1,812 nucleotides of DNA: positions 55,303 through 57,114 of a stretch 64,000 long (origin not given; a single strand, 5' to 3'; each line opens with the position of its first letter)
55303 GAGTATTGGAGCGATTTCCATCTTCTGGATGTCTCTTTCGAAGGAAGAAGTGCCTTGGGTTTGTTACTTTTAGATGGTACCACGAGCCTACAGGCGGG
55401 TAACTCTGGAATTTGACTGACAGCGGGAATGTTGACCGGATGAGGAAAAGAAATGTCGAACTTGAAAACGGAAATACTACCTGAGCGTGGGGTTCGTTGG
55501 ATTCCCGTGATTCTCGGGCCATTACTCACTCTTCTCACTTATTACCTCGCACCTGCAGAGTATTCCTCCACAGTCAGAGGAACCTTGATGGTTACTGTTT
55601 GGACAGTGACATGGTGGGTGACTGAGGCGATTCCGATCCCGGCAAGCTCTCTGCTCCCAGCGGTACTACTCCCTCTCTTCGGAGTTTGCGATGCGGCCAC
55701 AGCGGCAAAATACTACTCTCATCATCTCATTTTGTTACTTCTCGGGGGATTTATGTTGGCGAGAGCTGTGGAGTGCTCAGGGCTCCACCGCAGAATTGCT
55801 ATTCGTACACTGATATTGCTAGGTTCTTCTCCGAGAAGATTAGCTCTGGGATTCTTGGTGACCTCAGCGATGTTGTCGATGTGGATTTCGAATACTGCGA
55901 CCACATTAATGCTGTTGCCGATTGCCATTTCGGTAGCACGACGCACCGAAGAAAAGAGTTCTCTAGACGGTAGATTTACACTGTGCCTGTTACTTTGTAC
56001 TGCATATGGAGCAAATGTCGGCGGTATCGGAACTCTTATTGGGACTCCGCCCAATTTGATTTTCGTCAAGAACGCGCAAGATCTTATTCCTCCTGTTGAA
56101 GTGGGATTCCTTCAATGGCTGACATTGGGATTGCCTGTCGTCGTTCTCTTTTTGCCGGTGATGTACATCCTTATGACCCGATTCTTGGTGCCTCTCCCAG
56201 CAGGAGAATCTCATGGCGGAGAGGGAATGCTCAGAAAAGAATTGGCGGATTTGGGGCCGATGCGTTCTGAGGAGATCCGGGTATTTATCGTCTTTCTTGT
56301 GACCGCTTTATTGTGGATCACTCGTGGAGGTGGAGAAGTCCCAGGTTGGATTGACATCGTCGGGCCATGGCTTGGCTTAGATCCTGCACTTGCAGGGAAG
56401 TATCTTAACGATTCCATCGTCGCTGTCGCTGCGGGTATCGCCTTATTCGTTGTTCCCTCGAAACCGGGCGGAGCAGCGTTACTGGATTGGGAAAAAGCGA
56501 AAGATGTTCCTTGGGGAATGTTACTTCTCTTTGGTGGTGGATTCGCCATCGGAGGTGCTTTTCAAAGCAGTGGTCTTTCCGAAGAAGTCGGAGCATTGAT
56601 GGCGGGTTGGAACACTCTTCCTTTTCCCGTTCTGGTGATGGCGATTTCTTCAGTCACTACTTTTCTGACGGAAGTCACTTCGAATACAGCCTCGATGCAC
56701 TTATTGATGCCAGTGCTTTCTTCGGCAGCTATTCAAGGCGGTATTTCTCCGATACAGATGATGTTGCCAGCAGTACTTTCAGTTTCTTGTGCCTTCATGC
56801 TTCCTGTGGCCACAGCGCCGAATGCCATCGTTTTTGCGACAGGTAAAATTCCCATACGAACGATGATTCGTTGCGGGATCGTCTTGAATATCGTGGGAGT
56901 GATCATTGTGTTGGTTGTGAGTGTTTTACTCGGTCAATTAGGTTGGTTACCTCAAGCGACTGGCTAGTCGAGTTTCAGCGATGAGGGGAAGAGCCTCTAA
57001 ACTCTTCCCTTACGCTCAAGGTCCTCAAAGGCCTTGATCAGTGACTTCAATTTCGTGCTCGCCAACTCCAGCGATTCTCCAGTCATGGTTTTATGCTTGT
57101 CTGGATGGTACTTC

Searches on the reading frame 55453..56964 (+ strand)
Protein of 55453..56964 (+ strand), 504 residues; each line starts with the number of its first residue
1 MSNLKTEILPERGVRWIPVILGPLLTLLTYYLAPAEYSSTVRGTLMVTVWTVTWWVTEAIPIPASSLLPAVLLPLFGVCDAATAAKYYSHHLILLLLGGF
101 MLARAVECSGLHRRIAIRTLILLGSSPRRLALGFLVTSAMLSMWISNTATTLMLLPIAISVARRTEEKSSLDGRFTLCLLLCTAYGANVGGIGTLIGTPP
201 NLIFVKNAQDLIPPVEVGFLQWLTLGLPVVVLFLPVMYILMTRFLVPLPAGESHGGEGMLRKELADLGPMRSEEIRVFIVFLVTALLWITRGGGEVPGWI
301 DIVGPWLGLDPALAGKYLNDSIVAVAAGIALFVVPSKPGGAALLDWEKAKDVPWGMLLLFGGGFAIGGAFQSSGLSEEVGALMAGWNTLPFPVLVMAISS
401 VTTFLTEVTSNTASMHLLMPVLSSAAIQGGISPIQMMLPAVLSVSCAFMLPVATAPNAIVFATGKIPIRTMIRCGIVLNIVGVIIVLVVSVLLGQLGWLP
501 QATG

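Call 59: search_protein_families(library=pfam, proteins=[window:55453-56964:+])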
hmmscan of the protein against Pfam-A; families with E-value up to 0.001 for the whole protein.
window:55453-56964:+ (504 aa): 2 families
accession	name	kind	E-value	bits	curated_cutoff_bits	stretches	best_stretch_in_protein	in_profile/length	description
PF00939.25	Na_sulph_symp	-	5.7e-61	207.4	27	1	36-494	25-466/472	Sodium:sulfate symporter transmembrane region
PF03600.22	CitMHS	-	2.2e-53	181.9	31.9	1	53-428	2-320/336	Citrate transporter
